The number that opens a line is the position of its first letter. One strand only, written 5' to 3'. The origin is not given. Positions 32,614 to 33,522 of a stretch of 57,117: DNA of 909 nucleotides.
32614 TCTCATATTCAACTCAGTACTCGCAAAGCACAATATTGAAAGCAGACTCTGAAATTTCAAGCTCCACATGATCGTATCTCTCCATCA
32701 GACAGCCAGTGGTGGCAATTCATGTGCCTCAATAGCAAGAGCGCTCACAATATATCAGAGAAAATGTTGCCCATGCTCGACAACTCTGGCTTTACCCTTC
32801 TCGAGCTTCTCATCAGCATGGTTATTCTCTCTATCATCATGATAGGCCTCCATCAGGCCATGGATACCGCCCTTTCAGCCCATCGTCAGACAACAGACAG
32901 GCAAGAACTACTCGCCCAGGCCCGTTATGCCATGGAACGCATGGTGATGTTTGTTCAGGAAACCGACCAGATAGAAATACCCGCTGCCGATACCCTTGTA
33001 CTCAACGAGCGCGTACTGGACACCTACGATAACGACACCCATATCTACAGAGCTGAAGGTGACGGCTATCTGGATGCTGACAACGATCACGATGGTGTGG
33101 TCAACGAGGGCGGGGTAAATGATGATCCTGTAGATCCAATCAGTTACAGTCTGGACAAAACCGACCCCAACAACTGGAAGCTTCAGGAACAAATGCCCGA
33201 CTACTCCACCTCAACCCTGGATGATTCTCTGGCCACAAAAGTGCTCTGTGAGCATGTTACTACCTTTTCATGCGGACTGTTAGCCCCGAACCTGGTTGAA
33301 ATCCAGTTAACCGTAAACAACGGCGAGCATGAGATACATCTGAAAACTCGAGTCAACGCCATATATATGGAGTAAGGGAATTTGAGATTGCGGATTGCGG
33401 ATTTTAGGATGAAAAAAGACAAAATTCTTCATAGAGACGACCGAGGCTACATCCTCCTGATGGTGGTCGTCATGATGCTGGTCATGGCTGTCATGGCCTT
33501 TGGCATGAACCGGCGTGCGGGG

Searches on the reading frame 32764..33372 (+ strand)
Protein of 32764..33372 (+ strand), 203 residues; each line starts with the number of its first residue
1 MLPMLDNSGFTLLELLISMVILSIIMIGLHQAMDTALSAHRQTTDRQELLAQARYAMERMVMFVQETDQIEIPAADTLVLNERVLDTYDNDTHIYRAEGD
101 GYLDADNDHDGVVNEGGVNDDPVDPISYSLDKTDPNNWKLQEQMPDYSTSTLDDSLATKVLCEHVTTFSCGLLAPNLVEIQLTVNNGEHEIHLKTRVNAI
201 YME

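Call 3: search_protein_families(library=pfam, proteins=[window:32764-33372:+], max_evalue=0.1)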
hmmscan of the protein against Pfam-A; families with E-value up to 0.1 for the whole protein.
window:32764-33372:+ (203 aa): 1 family
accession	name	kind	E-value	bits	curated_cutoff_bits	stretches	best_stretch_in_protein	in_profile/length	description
PF07963.17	N_methyl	-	5.4e-08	32.5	21.2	1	6-29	3-26/27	Prokaryotic N-terminal methylation motif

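Call 4: search_protein_families(library=ncbifam, proteins=[window:32764-33372:+], max_evalue=0.1)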
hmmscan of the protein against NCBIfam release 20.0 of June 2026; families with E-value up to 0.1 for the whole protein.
window:32764-33372:+ (203 aa): 15 families
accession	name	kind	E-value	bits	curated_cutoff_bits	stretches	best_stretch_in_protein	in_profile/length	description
TIGR02599.1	TIGR02599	subfamily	1.4e-08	34.4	256.5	1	9-61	1-53/361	Verru_Chthon cassette protein C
NF041013.1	T4P_ComGE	equivalog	6.5e-08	32.6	49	1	7-59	3-55/83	competence type IV pilus minor pilin ComGE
TIGR02532.1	IV_pilin_GFxxxE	domain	4e-06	26.5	16.3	1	8-27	2-21/24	prepilin-type N-terminal cleavage/methylation domain-containing protein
NF041002.1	pilin_ComGF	equivalog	2e-05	24.8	80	1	8-48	2-42/139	competence type IV pilus minor pilin ComGF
NF007848.0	PRK10557.1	equivalog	0.0001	21.7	120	1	6-52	9-54/192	prepilin peptidase-dependent protein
TIGR02523.1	type_IV_pilV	equivalog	0.00012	22.6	52.2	1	8-63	2-57/139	type IV pilus modification protein PilV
TIGR01708.2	typeII_sec_gspH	equivalog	0.00012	22.1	80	1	8-62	2-56/169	type II secretion system minor pseudopilin GspH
TIGR01711.1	gspJ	equivalog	0.00017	21.5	64.85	1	9-60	2-53/192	type II secretion system minor pseudopilin GspJ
TIGR01707.1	gspI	equivalog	0.00079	19.9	44.35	1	9-46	1-38/101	type II secretion system minor pseudopilin GspI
NF038303.1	EPS_HpsB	equivalog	0.0013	18.7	150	1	7-56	2-50/211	hormogonium polysaccharide secretion pseudopilin HpsB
NF040982.1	ComGD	equivalog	0.0033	17.8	70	1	8-49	2-43/139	competence type IV pilus minor pilin ComGD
NF007800.0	PRK10506.1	equivalog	0.011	15.6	158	1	6-30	7-32/163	prepilin peptidase-dependent protein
TIGR02596.1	TIGR02596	subfamily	0.014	15.5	70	1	10-57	1-48/196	Verru_Chthon cassette protein D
NF038304.1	EPS_HpsC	equivalog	0.024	14.2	200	1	7-42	20-55/318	hormogonium polysaccharide secretion pseudopilin HpsC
TIGR01710.1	typeII_sec_gspG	equivalog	0.038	14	88.85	1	8-47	1-41/134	type II secretion system major pseudopilin GspG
